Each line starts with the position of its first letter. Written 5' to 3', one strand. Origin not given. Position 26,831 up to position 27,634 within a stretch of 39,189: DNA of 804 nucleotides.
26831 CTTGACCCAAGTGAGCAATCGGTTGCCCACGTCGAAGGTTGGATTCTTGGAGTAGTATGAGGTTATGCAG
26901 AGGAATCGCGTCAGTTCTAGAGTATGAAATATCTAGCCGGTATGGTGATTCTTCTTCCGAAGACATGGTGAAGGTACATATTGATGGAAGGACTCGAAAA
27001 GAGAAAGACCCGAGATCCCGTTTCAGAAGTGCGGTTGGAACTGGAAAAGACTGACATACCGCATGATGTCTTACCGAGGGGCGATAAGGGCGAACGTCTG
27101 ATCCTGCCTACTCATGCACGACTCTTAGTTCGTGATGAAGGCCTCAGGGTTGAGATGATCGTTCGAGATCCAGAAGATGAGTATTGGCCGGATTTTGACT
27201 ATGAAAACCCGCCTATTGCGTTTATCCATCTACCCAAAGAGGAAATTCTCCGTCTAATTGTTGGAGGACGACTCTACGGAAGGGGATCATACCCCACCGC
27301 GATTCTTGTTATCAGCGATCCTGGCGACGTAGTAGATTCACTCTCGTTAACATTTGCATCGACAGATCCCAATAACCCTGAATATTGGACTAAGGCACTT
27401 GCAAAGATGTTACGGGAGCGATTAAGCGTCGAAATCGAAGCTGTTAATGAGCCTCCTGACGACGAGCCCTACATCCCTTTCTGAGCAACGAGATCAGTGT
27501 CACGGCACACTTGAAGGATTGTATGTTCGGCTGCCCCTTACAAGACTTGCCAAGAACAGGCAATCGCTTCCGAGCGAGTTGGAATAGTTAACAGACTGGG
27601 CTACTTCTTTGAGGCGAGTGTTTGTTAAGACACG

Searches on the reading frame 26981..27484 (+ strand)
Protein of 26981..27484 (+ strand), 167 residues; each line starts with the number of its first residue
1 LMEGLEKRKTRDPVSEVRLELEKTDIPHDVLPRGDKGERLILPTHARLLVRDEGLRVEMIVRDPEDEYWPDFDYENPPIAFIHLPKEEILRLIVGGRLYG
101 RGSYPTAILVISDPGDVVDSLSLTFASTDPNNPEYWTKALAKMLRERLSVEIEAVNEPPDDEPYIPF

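Call 3: search_protein_families(library=pfam, proteins=[window:26981-27484:+], max_evalue=0.01)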
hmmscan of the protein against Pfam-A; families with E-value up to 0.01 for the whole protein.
window:26981-27484:+ (167 aa): 0 families

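Call 4: search_protein_families(library=padloc, proteins=[window:26981-27484:+], max_evalue=0.01)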
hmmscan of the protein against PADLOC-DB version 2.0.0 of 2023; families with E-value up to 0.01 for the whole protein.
window:26981-27484:+ (167 aa): 0 families

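Call 23: search_protein_families(library=ncbifam, proteins=[window:26981-27484:+], max_evalue=0.01)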
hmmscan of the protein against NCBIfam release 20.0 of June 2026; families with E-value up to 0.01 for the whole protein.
window:26981-27484:+ (167 aa): 0 families

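Call 85: find_homologous_proteins(query=window:26984-27484:+, max_evalue=0.001)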
Query window:26984-27484:+ (166 aa): 4 proteins with E <= 0.001 among 72 candidates.
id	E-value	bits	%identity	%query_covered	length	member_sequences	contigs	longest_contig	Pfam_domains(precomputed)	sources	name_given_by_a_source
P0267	2.5e-105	367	100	100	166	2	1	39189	-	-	-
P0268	1.4e-88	313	86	100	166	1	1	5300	-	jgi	jgi:hypothetical protein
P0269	8.0e-84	297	83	100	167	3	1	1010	-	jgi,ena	-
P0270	2.2e-79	283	80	100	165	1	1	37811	-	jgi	jgi:hypothetical protein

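Call 87: find_encoding_contigs(protein=P0270, flank=8000, max_places=2)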
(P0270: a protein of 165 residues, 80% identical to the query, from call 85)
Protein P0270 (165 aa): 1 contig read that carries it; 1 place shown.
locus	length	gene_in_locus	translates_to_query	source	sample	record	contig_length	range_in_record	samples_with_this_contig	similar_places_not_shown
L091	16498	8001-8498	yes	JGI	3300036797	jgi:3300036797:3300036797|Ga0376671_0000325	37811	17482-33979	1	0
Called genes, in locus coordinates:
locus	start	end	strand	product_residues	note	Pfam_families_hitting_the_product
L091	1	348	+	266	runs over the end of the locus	PF13411:MerR_1, PF13424:TPR_12 (weak), PF13432:TPR_16, PF13414:TPR_11 (weak), PF14559:TPR_19 (weak), PF00515:TPR_1 (weak), PF07719:TPR_2 (weak), PF13414:TPR_11, +9 more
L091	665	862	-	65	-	-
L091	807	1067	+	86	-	-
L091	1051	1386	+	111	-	-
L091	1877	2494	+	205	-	PF19570:DUF6088, PF13338:AbiEi_4 (weak)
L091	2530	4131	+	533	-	PF00078:RVT_1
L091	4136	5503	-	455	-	PF02661:Fic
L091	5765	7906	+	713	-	PF01381:HTH_3, PF13560:HTH_31, PF13744:HTH_37 (faint)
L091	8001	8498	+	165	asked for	-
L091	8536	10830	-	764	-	PF01935:DUF87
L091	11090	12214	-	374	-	-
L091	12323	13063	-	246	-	PF00069:Pkinase, PF07714:PK_Tyr_Ser-Thr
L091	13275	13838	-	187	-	-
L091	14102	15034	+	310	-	PF08401:ArdcN (weak)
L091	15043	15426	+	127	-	-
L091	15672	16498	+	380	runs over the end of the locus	PF08774:VRR_NUC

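Call 89: find_encoding_contigs(protein=P0268, flank=6000, max_places=2)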
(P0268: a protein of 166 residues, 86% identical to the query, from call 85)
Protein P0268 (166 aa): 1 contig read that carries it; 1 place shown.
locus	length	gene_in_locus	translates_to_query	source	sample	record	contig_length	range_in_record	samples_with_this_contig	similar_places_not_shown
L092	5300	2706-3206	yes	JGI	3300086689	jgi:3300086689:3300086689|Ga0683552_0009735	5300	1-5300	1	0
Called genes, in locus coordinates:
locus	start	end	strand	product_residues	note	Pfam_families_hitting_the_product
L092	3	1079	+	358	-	?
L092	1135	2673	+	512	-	PF02810:SEC-C, PF17419:MauJ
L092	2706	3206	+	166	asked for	-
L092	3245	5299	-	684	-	?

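Call 92: search_solved_structures(query=A7, max_evalue=5)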
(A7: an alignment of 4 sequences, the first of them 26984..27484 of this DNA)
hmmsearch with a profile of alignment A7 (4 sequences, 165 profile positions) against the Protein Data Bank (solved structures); distinct sequences matched with E-value up to 5: 10.
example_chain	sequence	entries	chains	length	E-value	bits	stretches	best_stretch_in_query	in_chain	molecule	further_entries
2r60_A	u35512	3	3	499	0.054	16.2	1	34-95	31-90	Glycosyl transferase, group 1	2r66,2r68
2i6x_A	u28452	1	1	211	0.13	14.9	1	100-146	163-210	Hydrolase, haloacid dehalogenase-like family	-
2b8m_A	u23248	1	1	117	0.21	14.3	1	6-84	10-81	Hypothetical protein MJ0764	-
1p5u_C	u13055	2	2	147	0.62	12.8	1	91-145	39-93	F1 capsule antigen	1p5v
3dpb_B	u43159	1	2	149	0.62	12.8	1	91-145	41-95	F1 capsule antigen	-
3dos_B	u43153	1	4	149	0.63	12.7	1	91-145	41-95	F1 capsule antigen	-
1p5u_B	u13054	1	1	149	0.63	12.7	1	91-145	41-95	F1 capsule antigen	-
1z9s_B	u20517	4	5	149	0.64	12.7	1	91-145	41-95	F1 capsule antigen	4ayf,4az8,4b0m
3dsn_B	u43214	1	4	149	0.64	12.7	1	91-145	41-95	F1 capsule antigen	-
4d6x_A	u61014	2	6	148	0.88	12.3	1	92-120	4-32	BACTERIAL REGULATORY, FIS FAMILY PROTEIN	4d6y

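Call 97: search_protein_families(library=padloc, proteins=[L091:11090-12214:-, L091:12323-13063:-, L091:5765-7906:+, L092:1135-2673:+], max_evalue=0.00001)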
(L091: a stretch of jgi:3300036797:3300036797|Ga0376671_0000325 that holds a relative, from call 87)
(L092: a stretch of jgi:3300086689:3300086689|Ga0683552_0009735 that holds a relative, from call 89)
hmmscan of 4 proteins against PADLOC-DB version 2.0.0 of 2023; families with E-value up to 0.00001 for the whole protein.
L091:11090-12214:- (374 aa): 0 families

L091:12323-13063:- (246 aa): 29 families (the best 25 are shown)
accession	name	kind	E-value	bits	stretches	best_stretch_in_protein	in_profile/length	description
PDLC04138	mad6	-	1.8e-36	124.2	1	15-179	97-260/659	mads_6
PDLC04042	PD-T4-6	-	4.5e-31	106.6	1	16-179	55-216/292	-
PDLC04053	PD-T4-6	-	1.4e-26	91.7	1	16-180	55-216/311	-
PDLC04047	PD-T4-6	-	3.8e-25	86.7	1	15-181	56-218/327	-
PDLC01088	C3a189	-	6e-24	82.6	1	16-179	43-212/840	kinase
PDLC04054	PD-T4-6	-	2e-22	78.1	1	17-175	57-213/347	-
PDLC04060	PD-T4-6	-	8.4e-22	75.7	1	16-174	54-208/486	-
PDLC04061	PD-T4-6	-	1.3e-21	75.7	1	17-182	63-230/510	-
PDLC04057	PD-T4-6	-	3e-21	74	1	15-178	53-213/443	-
PDLC03920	MkoA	-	5.4e-20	69.3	1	17-215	55-277/1112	-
PDLC04048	PD-T4-6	-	4.9e-19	66.9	1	14-178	55-215/354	-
PDLC04040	PD-T4-6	-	2.9e-18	63.9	1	17-176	41-206/547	-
PDLC04043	PD-T4-6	-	5.3e-18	63.3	1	16-177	61-219/452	-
PDLC04044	PD-T4-6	-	1.2e-17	62.1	1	17-174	84-238/372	-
PDLC04039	PD-T4-6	-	1.5e-17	61.8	1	17-180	61-220/458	-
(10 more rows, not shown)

L091:5765-7906:+ (713 aa): 1 family
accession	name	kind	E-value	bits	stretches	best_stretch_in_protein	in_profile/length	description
PDLC02926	HTH_VI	-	4e-07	28.2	1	8-49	2-43/92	-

L092:1135-2673:+ (512 aa): 1 family
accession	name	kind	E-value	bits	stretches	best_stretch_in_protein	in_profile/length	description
PDLC04917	PDC-S12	-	5.9e-06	24.3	1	2-23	196-217/218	-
